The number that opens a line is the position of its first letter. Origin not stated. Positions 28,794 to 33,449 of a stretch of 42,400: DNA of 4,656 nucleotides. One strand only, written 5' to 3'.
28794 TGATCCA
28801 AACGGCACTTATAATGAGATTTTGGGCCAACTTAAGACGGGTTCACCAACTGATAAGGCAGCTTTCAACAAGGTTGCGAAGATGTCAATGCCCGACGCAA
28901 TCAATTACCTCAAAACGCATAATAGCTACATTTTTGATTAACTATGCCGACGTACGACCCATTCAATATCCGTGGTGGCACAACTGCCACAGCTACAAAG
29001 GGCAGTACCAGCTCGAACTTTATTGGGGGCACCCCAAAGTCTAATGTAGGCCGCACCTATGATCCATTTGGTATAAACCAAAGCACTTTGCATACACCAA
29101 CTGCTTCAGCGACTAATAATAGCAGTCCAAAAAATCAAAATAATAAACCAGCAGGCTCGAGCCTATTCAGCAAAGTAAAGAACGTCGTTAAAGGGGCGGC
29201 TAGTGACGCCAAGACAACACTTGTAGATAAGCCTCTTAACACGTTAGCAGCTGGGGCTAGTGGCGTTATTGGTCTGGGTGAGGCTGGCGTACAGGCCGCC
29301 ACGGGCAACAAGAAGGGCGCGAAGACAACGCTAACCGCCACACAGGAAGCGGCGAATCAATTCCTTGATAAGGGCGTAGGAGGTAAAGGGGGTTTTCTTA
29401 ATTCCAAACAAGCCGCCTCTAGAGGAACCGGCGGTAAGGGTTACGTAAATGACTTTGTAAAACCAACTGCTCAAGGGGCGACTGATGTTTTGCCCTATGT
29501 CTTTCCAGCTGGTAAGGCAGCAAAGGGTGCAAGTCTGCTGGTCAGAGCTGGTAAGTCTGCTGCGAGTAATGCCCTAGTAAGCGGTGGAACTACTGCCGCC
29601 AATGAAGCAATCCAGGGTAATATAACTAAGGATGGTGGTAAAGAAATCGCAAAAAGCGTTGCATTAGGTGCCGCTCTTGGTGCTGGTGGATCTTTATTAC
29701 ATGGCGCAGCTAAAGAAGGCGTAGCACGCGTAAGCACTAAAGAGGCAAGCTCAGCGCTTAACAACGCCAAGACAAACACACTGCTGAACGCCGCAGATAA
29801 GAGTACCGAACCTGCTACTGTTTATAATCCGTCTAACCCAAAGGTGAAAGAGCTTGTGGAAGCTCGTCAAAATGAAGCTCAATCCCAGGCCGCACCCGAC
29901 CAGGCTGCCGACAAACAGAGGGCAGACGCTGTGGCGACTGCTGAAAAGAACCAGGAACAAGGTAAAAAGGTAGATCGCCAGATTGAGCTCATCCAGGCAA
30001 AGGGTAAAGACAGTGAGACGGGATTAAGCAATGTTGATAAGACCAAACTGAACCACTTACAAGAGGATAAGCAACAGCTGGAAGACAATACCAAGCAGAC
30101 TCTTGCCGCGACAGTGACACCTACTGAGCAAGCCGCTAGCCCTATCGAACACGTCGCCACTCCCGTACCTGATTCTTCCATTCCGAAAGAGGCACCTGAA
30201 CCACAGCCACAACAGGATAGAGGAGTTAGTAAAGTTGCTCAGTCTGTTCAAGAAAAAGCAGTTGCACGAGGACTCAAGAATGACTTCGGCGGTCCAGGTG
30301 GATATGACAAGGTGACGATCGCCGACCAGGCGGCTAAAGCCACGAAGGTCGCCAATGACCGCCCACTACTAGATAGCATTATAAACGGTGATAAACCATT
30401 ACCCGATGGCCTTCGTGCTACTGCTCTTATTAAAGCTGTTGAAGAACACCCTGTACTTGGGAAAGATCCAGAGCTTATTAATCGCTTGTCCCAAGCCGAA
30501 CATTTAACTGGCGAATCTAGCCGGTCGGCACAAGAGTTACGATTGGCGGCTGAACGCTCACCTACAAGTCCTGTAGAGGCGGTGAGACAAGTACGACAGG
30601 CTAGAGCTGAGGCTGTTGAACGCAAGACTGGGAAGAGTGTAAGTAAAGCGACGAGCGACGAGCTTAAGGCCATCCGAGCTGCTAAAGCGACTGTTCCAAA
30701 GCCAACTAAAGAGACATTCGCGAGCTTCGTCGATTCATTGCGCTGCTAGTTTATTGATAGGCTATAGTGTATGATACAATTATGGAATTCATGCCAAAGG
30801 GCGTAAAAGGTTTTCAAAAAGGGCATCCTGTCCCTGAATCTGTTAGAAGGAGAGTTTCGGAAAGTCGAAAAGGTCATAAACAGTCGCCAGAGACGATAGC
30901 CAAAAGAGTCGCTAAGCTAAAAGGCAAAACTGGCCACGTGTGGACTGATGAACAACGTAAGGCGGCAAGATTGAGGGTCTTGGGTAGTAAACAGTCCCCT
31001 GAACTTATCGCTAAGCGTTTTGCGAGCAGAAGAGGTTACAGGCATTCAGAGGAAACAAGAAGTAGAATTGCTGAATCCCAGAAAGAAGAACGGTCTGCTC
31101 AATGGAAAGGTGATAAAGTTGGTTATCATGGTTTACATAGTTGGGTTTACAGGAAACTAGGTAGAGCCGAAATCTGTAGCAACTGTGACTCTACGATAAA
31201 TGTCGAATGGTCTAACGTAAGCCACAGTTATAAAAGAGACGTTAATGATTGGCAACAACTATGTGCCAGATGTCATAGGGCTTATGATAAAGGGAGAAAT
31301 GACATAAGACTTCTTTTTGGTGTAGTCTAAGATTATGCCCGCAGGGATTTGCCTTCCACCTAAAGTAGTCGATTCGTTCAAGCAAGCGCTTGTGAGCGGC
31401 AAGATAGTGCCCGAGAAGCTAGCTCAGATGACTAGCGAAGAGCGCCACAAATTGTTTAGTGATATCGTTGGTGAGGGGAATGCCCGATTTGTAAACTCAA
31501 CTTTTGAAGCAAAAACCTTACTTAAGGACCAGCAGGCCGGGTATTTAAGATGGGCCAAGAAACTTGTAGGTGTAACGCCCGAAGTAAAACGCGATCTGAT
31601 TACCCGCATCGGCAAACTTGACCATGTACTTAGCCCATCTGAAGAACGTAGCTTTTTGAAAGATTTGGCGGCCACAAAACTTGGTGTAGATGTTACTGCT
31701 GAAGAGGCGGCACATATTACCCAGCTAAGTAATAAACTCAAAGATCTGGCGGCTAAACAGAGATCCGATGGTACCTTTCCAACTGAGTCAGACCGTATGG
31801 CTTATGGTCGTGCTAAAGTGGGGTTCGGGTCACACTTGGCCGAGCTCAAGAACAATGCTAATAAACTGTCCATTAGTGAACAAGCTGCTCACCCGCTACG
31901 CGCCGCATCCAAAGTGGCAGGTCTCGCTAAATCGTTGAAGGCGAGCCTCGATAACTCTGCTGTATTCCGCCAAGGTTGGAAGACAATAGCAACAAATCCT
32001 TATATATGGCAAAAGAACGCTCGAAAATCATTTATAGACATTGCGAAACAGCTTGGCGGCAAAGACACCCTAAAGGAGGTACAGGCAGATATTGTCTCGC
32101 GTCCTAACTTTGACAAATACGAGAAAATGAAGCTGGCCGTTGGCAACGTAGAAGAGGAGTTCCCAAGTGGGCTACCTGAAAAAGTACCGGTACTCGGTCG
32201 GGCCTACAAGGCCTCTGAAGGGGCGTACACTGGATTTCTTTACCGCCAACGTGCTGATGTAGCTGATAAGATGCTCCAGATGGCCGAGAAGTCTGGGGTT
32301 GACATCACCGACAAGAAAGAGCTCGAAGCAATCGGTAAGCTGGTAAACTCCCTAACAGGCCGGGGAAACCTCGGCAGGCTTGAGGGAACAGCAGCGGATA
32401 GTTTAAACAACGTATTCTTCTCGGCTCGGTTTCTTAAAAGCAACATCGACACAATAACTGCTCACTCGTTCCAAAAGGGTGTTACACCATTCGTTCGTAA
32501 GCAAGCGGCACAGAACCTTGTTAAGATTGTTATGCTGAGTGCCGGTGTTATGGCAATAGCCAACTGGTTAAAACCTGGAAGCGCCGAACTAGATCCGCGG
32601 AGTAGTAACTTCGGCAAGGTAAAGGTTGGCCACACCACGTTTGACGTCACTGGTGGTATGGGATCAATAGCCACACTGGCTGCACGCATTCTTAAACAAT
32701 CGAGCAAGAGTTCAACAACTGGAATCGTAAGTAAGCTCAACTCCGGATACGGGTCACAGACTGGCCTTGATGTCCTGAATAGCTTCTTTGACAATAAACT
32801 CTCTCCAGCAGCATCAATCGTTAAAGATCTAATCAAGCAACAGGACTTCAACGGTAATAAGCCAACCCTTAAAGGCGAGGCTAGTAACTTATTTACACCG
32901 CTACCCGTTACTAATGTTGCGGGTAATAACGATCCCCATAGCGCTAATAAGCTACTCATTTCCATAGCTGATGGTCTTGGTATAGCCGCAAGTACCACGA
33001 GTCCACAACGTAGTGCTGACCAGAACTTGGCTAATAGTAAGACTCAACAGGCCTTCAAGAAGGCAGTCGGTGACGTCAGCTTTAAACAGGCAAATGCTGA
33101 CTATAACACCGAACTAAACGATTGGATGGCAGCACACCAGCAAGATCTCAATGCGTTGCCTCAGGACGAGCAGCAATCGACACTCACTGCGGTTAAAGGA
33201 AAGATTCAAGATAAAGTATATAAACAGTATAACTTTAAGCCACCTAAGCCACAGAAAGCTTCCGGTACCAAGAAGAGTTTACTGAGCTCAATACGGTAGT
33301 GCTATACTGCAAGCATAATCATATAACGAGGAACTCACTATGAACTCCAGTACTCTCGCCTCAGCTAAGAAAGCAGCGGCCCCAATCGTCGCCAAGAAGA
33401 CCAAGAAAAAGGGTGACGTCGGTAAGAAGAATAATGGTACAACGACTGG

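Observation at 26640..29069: TYDPF motif shared by both secreted cassette proteins and the N-terminus of the downstream internal-virion protein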

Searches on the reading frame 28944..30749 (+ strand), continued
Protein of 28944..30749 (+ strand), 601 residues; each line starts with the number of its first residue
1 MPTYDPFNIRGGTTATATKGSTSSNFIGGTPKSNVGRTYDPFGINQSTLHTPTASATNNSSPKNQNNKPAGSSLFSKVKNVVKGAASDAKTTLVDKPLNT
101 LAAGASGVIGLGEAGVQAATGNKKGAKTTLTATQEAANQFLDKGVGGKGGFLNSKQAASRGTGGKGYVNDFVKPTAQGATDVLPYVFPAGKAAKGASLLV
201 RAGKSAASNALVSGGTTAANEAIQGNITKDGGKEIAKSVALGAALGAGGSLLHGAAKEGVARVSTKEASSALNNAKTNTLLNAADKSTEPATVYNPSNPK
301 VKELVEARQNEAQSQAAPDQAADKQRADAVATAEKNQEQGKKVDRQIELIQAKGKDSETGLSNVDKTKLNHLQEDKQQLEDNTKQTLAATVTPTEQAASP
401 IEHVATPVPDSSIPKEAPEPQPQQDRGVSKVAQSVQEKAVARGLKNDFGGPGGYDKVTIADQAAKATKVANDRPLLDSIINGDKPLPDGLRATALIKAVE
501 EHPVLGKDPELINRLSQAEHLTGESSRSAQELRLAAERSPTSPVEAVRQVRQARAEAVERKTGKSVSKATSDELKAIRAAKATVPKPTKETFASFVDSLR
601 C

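Call 59: predict_structure(alignment_id=A1)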
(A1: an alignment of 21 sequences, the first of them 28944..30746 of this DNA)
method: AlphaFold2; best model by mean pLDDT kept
length: 601 residues; sequences in the alignment: 21
mean_pLDDT: 56.0   pTM: 0.29
mean pLDDT of the five models: 56.0, 54.7, 53.5, 51.5, 48.4
residues with pLDDT >= 90: 4; 70-90: 187; 50-70: 149; < 50: 261
segments of 3 or more residues with pLDDT < 50: 1-5, 7-92, 180-216, 229-302, 306-320, 391-406, 408-423, 452-454
pLDDT, mean of each block of 10 residues (from residue 1): 39 32 32 33 32 33 34 38 38 60 68 68 76 79 74 70 59 59 39 31 34 49 49 43 28 21 28 33 34 40 47 43 70 85 89 75 83 89 75 35 35 37 50 68 60 58 85 88 81 83 82 76 53 58 60 71 72 75 58 65 46
secondary structure, 60 per line:
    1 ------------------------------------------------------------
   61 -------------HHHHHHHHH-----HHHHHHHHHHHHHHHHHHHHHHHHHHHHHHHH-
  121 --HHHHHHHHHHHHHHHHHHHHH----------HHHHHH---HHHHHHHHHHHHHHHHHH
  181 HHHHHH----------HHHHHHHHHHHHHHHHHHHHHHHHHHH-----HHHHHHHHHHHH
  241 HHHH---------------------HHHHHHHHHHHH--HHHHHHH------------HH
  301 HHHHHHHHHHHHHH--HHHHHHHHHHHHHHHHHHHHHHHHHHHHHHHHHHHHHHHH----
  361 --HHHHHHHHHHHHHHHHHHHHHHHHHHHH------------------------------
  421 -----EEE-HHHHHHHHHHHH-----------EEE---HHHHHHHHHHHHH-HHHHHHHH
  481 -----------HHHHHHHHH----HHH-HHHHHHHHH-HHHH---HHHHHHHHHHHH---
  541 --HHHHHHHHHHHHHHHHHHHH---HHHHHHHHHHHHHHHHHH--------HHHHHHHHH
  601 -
elements in order: H74-82 H88-119 H123-143 H154-159 H163-186 H197-223 H229-244 H266-277 H280-286 H299-314 H317-356 H363-390 E426-428 H430-441 E453-455 H459-471 H473-480 H492-500 H509-517 H519-522 H526-537 H543-562 H566-583 H592-600
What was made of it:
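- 28944..30749 (+): The 601-aa probable internal or ejection protein. It has a disordered N-terminal tail (res 1-72), a helical body, and a C-terminus ending in an invariant Cys. The AF2 model has pLDDT 32-39 over res 1-72 and is otherwise helical (call 59).
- On Podovirus ejection / internal core proteins: The AF2 model is helical with a disordered N-terminus (call 59).
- On Short-linear-motif mimicry: pLDDT is 32-39 over res 1-72 (call 59).
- The tail is disordered in the AF2 model (call 59).
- Tried and rejected: The family model is of low confidence (pLDDT 56, call 59), so I ran no fold search.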

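Call 65: search_protein_representatives(alignment_id=A1)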
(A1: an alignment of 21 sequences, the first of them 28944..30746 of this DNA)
Query: 21 sequences, 640 profile positions. Proteins with E-value up to 0.001 (for the whole library): 3454; up to 1e-10: 2871; up to 1e-30: 1233. The best 150 are listed.
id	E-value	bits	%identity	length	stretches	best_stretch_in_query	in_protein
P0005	2.5e-224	763.4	-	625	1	3-640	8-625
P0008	2.6e-220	750.1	-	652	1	1-640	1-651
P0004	1.4e-218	744.4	-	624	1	3-640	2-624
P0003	1.5e-210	717.9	-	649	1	2-640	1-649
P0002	1.9e-210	717.5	-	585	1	2-640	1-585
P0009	1.1e-207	708.4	-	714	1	19-640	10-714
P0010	6.8e-205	699.2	-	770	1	2-640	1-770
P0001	8.4e-199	679.1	-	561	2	1-389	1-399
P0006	3.5e-186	637.4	-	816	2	261-640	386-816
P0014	1.9e-185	634.9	-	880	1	6-640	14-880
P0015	8.0e-184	629.6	-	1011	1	2-640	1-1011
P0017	2.8e-172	591.5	-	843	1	2-640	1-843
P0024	1.1e-170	586.1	-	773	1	2-640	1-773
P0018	4.1e-167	574.4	-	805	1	3-640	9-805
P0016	6.3e-162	557.2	-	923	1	1-640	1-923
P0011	1.3e-161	556.2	-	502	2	6-322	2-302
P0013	4.6e-140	485.0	-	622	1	32-640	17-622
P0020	1.6e-136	473.3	-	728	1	7-640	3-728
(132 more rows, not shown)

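Call 67: search_solved_structures(query=A1, max_evalue=10, show_alignments=2)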
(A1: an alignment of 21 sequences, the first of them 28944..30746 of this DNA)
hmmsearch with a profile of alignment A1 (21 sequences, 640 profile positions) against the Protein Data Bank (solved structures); distinct sequences matched with E-value up to 10: 4.
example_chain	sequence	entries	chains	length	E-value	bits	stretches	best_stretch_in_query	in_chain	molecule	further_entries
9vvp_L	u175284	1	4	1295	0.00014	24.2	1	168-279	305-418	Gp29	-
8fmw_AU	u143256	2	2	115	0.73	11.9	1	191-209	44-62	50S ribosomal protein L22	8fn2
6ndz_B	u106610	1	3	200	8.7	8.3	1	161-299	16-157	Designed repeat binding protein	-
5guy_A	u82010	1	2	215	9.9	8.1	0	103-231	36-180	Uncharacterized protein chuY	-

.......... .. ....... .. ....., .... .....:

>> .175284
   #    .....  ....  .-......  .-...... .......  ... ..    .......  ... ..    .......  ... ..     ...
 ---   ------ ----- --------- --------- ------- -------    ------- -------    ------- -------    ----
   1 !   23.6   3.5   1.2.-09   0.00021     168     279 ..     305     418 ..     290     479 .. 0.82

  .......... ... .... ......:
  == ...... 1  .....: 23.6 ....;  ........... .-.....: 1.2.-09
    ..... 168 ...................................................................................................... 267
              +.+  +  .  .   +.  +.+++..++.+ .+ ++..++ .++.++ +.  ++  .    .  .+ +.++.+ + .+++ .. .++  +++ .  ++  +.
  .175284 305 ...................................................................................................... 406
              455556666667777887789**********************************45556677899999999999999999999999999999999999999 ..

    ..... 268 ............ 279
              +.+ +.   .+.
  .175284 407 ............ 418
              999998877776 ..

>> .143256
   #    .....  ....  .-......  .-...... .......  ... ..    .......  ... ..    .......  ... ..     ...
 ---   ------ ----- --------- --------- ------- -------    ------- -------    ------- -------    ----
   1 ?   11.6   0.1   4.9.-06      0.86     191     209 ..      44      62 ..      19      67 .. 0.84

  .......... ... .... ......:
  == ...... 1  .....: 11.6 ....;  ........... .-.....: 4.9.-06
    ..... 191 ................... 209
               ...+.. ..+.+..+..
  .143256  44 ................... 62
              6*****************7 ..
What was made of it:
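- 28944..30749 (+): A family profile hits PDB 9vvp_L 'Gp29' at E=1.4e-4 (call 67).
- On Podovirus ejection / internal core proteins: Only a ~110-residue Gly/Ala-rich stretch matches 9vvp_L 'Gp29', at E=1.4e-4 (call 67).
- Closest known: T7 gp14/gp15/gp16 and P22 gp7/gp20/gp16 ejection. Same: A weak profile hit to a 1295-aa PDB chain, 9vvp 'Gp29', present as 4 chains in the entry (call 67).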

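Call 76: search_protein_families(library=padloc, proteins=[window:28944-30749:+], max_evalue=0.1)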
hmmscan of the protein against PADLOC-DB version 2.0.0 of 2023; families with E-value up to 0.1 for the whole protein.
window:28944-30749:+ (601 aa): 1 family
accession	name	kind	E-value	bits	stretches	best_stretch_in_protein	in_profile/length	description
PDLC00331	PtuB1|PtuB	-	0.021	12.4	0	304-393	87-177/222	Unknown function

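Call 77: search_protein_families(library=ncbifam, proteins=[window:28944-30749:+], max_evalue=0.1)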
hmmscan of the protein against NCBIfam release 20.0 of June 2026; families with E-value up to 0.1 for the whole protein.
window:28944-30749:+ (601 aa): 0 families

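Call 83: find_encoding_contigs(protein=P0008, flank=3000, max_places=2)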
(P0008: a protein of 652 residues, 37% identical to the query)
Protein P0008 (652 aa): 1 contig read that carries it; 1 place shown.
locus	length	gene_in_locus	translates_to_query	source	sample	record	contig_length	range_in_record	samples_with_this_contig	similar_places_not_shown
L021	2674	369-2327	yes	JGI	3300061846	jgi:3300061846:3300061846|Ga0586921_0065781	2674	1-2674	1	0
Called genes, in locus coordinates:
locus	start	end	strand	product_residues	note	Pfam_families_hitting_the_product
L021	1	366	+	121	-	?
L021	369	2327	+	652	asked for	-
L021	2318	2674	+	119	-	?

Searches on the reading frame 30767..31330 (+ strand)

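Call 8: search_protein_families(library=pfam, proteins=[window:30767-31330:+], max_evalue=0.1)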
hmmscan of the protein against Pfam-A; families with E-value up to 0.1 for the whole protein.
window:30767-31330:+ (187 aa): 3 families
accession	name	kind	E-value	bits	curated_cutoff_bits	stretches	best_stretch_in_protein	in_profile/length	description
PF07460.16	NUMOD3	-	4.8e-06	26.8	20.4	2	90-106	1-17/37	NUMOD3 motif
PF14260.11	zf-C4pol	-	0.044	14.5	28.9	1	134-170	10-50/70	C4-type zinc-finger of DNA polymerase delta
PF13565.12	HTH_32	-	0.075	14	33.7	0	58-101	28-72/73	Homeodomain-like domain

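Call 9: search_protein_families(library=phrogs, proteins=[window:30767-31330:+], max_evalue=0.01)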
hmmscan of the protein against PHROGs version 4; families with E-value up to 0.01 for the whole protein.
window:30767-31330:+ (187 aa): 3 families
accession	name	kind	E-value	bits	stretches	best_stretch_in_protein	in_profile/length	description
phrog_314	-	DNA, RNA and nucleotide metabolism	8.5e-05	22.7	1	17-153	282-390/574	homing endonuclease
phrog_3106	-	DNA, RNA and nucleotide metabolism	0.00021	22.1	0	75-184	118-231/252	HNH endonuclease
phrog_4160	-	unknown function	0.005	17.8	1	86-177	18-123/178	-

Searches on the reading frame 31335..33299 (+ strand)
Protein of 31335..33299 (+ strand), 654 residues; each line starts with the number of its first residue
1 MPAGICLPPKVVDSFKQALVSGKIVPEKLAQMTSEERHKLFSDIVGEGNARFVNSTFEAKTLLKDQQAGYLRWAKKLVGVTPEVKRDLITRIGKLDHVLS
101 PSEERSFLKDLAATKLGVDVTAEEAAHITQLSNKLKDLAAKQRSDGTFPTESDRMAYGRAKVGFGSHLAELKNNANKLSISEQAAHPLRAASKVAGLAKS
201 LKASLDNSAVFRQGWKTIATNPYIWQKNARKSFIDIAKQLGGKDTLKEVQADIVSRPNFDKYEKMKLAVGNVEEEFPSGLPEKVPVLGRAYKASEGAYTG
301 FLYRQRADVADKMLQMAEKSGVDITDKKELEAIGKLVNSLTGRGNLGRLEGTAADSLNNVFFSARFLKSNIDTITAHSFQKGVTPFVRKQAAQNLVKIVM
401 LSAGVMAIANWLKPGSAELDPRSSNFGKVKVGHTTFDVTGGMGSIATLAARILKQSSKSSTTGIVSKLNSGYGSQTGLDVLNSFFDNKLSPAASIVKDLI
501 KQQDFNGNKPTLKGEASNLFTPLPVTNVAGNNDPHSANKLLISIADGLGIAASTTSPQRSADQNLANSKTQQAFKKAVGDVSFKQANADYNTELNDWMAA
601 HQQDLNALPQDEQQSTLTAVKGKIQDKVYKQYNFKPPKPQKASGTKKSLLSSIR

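Call 8: search_protein_families(library=pfam, proteins=[window:31335-33299:+], max_evalue=0.1)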
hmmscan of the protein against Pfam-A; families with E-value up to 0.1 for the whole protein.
window:31335-33299:+ (654 aa): 1 family
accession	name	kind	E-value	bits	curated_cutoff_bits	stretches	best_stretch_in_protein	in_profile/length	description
PF22187.2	DUF6946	-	0.00091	19.1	27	1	567-628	39-102/214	Domain of unknown function (DUF6946)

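Call 9: search_protein_families(library=phrogs, proteins=[window:31335-33299:+], max_evalue=0.01)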
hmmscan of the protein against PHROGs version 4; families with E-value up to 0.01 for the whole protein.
window:31335-33299:+ (654 aa): 0 families

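Call 77: search_protein_families(library=ncbifam, proteins=[window:31335-33299:+], max_evalue=0.1)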
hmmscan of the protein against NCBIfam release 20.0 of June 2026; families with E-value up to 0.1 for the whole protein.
window:31335-33299:+ (654 aa): 0 families
